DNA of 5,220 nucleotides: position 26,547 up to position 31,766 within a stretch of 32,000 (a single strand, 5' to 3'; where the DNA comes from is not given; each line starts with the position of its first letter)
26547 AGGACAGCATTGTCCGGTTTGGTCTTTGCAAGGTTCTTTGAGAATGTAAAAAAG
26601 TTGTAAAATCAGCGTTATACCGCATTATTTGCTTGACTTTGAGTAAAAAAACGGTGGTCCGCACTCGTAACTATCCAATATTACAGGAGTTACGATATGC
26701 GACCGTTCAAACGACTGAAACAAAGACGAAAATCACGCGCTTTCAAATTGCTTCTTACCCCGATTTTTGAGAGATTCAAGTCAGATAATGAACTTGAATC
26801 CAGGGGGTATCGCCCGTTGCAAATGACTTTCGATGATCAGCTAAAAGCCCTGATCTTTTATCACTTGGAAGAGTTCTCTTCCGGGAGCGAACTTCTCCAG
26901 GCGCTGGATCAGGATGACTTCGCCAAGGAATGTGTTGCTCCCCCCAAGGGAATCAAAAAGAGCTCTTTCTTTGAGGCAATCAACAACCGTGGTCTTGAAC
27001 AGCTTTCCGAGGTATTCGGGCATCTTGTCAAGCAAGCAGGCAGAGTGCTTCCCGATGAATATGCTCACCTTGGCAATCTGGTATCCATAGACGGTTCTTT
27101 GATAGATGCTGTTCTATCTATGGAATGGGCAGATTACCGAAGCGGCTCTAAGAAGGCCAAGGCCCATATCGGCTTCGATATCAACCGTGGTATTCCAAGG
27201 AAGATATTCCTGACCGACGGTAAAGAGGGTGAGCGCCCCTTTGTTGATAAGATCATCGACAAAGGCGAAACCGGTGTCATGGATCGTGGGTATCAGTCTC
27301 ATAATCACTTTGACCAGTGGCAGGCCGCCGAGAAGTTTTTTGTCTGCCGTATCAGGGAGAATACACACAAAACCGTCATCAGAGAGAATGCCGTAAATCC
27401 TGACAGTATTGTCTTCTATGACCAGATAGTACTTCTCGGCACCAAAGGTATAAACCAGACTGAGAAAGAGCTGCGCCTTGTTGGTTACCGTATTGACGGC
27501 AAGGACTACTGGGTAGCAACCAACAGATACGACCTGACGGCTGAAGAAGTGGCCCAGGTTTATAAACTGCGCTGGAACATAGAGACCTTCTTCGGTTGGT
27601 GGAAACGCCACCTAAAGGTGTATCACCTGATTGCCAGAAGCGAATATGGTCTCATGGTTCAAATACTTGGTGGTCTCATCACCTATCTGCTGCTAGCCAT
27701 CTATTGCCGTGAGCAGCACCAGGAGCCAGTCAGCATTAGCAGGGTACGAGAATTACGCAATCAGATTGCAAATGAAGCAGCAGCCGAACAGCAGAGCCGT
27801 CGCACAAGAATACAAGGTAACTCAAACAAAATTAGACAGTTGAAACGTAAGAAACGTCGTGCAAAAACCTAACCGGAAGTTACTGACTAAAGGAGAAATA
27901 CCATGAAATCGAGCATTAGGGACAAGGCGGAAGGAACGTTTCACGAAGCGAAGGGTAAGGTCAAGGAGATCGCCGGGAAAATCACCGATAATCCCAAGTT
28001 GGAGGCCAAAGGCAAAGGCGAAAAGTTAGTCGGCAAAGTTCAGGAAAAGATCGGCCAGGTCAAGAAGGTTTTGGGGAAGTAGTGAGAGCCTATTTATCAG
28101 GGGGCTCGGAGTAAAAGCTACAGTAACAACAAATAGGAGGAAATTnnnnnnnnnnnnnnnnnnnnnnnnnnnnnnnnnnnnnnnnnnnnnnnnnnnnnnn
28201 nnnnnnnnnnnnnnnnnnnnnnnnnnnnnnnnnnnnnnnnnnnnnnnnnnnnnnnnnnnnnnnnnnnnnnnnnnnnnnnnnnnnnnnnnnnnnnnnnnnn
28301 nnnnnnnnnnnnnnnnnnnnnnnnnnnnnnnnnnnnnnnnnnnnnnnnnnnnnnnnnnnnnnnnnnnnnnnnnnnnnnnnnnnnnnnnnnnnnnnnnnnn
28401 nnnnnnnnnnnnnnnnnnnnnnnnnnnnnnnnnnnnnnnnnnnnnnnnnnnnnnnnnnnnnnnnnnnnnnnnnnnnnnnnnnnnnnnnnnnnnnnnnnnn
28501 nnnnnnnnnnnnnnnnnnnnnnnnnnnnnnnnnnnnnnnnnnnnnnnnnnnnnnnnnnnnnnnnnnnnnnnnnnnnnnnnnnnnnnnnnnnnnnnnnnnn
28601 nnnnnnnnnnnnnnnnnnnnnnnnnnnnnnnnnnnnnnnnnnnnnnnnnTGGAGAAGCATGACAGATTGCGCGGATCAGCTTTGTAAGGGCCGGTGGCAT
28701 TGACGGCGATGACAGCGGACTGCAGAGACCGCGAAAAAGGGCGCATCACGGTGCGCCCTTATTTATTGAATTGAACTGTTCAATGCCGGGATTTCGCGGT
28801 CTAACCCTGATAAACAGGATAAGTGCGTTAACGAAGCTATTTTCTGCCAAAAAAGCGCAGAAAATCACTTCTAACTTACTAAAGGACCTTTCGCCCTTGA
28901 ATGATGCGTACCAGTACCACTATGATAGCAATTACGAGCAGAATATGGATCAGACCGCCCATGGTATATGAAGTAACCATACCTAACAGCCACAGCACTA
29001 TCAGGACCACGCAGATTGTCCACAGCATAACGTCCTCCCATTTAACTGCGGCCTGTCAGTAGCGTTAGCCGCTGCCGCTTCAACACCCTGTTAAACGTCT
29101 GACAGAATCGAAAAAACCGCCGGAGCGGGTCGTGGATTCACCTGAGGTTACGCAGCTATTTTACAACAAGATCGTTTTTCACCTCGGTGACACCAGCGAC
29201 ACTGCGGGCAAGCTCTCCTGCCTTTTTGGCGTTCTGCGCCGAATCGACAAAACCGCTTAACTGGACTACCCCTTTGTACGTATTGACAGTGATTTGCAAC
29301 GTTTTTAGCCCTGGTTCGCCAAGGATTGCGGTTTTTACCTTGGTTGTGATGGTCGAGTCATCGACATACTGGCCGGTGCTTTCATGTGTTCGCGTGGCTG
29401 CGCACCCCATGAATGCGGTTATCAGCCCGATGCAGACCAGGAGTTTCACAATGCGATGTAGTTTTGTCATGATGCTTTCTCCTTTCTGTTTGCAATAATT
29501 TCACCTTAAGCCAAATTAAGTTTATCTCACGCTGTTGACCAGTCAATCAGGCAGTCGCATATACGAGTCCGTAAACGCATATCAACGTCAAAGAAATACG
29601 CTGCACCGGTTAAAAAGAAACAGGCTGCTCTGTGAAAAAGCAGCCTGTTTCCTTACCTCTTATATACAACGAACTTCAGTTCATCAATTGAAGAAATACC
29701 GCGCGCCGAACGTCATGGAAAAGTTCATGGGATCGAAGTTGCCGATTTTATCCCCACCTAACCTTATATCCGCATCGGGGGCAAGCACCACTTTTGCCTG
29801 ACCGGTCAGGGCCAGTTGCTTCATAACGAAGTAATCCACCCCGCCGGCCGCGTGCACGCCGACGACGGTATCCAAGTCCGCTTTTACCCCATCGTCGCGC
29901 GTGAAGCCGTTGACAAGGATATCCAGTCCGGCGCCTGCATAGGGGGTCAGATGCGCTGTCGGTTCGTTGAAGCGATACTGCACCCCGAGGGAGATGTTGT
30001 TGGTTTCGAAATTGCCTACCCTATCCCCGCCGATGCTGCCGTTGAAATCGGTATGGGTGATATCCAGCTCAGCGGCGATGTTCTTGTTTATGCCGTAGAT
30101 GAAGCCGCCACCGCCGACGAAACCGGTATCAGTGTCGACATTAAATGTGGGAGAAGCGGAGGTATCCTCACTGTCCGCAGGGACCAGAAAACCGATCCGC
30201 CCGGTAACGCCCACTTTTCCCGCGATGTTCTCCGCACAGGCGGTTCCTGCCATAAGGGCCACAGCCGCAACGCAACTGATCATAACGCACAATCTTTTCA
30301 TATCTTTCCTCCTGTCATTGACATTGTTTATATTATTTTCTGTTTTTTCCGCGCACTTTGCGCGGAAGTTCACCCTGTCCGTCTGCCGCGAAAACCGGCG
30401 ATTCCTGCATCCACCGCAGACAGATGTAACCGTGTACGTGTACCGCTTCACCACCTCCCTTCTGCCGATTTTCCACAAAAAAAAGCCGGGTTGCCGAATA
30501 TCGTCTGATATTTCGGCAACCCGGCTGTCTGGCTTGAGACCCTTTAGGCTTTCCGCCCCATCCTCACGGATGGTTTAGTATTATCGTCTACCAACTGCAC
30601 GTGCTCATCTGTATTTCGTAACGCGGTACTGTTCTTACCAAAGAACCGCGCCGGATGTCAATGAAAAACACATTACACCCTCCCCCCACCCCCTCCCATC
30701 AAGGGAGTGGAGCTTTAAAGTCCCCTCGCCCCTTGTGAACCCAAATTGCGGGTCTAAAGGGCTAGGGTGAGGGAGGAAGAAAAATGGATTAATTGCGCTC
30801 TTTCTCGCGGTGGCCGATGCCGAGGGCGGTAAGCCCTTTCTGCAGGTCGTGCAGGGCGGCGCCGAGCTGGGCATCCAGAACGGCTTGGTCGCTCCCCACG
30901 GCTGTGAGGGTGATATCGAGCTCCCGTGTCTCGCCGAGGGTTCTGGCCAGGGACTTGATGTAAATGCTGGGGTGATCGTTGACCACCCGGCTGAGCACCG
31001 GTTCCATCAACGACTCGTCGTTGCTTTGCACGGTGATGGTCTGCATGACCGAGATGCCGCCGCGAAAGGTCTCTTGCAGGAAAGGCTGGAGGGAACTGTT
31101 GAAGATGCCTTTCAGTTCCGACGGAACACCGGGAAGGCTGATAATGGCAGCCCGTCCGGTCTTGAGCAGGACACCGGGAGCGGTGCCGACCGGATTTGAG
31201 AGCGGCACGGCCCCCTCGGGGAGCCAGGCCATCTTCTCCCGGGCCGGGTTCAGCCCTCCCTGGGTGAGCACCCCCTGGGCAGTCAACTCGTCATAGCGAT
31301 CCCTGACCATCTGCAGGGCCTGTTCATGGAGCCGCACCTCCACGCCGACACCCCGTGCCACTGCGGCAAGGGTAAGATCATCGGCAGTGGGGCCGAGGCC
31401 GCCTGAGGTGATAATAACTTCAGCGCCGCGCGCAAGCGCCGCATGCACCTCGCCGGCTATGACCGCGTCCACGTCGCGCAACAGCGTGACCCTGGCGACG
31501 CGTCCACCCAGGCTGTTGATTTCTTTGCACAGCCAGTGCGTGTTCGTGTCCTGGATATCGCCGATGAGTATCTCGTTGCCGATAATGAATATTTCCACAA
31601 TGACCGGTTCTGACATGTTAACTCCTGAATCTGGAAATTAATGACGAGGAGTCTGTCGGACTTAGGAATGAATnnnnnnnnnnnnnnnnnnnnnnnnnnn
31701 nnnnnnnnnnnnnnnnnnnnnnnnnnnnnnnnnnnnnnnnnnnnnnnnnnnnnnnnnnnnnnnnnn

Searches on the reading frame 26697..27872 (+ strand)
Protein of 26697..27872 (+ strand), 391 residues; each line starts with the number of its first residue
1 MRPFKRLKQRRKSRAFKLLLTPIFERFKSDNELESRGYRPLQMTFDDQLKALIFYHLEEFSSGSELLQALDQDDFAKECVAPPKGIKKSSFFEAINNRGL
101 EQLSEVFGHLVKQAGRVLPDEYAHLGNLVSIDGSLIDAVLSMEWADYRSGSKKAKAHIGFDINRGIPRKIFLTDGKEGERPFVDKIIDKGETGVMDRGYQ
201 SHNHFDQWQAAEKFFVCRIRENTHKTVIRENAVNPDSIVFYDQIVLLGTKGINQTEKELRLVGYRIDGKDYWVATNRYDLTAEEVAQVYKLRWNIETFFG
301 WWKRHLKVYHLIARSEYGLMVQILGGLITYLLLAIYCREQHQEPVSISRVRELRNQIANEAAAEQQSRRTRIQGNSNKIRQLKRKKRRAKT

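Call 9: search_protein_families(library=ncbifam, proteins=[window:26697-27872:+])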
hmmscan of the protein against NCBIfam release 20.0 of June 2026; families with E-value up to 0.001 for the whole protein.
window:26697-27872:+ (391 aa): 11 families
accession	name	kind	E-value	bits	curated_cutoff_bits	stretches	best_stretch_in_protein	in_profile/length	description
NF033592.1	transpos_IS4_1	equivalog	8.5e-70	235.5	115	1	19-335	5-330/332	IS4 family transposase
NF049925.1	transpos_IS4_4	equivalog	5.6e-09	35.2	250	1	257-341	287-375/449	IS4 family transposase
NF033559.2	transpos_IS1634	equivalog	8.1e-08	31.7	100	1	271-363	361-455/483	IS1634 family transposase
NF033580.1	transpos_IS5_3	equivalog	1.4e-06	28.1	110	0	150-224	124-206/258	IS5 family transposase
NF049999.1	transpos_IS701_3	equivalog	8.1e-06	25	170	1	274-344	298-368/412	IS701 family transposase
NF033520.1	transpos_IS982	equivalog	8.8e-06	25.5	130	0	284-332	193-241/243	IS982 family transposase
NF049921.1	transpos_IS701_2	equivalog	1.3e-05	24.8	250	1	194-340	149-294/318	IS701 family transposase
NF033591.1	transpos_IS4_2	equivalog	1.3e-05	24.5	152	1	193-304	122-246/340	IS4 family transposase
NF033540.2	transpos_IS701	equivalog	1.9e-05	24.1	150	1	269-318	295-344/363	IS701 family transposase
NF033579.1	transpos_IS5_2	equivalog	0.00019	21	140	0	129-229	111-224/289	IS5 family transposase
NF033590.1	transpos_IS4_3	equivalog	0.00056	19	160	1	282-310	268-296/405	IS4 family transposase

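Call 10: search_protein_families(library=pfam, proteins=[window:26697-27872:+])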
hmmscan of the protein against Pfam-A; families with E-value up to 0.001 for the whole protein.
window:26697-27872:+ (391 aa): 1 family
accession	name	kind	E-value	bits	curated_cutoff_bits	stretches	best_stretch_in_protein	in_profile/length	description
PF01609.27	DDE_Tnp_1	-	5.3e-23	82.2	23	1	128-332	6-200/200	Transposase DDE domain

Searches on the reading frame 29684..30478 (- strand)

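Call 62: search_protein_families(library=pfam, proteins=[window:29684-30478:-])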
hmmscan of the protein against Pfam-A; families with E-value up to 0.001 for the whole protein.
window:29684-30478:- (264 aa): 3 families
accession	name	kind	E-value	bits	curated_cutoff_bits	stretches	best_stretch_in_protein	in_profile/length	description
PF13505.12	OMP_b-brl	-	6.1e-11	43.2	28.7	1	70-259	3-173/175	Outer membrane protein beta-barrel domain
PF03922.20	OmpW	-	1.9e-05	25.1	24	1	86-260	2-194/195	OmpW family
PF01389.23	OmpA_membrane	-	0.00058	20.1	21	0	85-172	87-178/180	OmpA-like transmembrane domain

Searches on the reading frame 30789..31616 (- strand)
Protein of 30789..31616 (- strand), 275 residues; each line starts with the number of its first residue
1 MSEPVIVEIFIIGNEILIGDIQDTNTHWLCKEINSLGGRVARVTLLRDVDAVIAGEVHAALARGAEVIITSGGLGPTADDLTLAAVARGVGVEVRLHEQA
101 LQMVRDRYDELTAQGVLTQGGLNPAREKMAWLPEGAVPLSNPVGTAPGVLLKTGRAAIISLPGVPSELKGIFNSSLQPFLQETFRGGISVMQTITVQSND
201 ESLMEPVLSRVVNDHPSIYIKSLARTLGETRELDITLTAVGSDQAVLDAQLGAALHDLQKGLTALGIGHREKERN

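Call 62: search_protein_families(library=pfam, proteins=[window:30789-31616:-])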
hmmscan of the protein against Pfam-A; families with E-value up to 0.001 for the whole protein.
window:30789-31616:- (275 aa): 1 family
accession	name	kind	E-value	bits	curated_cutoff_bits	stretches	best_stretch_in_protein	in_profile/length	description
PF00994.29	MoCF_biosynth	-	3.3e-34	118.1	26.6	1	9-181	2-143/144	Probable molybdopterin binding domain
